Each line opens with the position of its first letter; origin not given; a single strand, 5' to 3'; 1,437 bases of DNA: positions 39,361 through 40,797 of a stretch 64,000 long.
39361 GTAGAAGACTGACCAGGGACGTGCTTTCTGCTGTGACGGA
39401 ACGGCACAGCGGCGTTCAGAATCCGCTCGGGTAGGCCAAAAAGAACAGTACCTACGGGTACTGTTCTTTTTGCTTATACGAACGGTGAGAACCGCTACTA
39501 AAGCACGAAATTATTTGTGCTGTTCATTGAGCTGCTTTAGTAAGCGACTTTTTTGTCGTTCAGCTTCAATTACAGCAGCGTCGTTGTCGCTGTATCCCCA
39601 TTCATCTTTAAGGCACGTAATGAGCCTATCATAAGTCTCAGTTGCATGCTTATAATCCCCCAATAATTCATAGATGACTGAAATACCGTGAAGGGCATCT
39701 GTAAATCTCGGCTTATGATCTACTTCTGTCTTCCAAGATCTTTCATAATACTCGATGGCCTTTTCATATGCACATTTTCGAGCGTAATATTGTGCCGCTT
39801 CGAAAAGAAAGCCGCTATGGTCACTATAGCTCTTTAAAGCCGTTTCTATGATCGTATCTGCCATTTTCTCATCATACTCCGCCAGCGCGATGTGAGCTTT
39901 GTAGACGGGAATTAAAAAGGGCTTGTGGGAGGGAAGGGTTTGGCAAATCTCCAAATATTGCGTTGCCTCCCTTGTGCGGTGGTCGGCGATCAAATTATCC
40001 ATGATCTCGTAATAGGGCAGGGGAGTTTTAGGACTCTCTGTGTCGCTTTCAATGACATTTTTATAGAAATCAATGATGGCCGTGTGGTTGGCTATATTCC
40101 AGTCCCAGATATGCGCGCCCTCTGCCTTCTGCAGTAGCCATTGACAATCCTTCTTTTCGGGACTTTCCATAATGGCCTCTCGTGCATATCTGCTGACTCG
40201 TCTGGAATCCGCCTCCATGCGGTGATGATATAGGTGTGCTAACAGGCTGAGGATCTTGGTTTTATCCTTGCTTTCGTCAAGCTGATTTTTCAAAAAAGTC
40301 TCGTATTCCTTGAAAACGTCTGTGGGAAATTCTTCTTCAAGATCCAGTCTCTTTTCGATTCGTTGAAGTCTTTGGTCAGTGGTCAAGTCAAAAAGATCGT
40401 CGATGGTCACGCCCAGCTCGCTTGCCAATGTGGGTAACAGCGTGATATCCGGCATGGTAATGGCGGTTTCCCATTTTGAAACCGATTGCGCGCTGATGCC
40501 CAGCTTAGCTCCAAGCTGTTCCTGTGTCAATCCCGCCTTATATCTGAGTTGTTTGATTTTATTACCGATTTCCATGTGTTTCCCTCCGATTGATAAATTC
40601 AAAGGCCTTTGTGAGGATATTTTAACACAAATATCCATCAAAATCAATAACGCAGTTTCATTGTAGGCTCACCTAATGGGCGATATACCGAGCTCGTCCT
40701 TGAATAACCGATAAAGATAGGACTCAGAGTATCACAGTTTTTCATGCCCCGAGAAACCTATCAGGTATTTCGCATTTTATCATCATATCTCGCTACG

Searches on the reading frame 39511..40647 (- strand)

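Call 29: search_protein_families(library=pfam, proteins=[window:39511-40647:-], max_evalue=0.001)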
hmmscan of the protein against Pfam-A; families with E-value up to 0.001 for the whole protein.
window:39511-40647:- (378 aa): 7 families
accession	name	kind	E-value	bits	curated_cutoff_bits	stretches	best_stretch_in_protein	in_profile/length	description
PF01381.28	HTH_3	-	1.8e-14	53.9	23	1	31-85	1-55/55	Helix-turn-helix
PF13560.12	HTH_31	-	3.5e-09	37.3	27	1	26-84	1-60/64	Helix-turn-helix domain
PF12844.13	HTH_19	-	9.4e-07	29.1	30.2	1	28-88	1-61/64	Helix-turn-helix domain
PF07719.23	TPR_2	-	5e-06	26.7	27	0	280-303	3-26/34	Tetratricopeptide repeat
PF13443.12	HTH_26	-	3.5e-05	24.4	22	1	30-91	1-63/63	Cro/C1-type HTH DNA-binding domain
PF04545.22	Sigma70_r4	-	0.00027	20.8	24.1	1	33-59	14-40/50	Sigma-70, region 4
PF10300.15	Iml2-TPR_39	-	0.00037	19.8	22.2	1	256-343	242-329/467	Iml2/Tetratricopeptide repeat protein 39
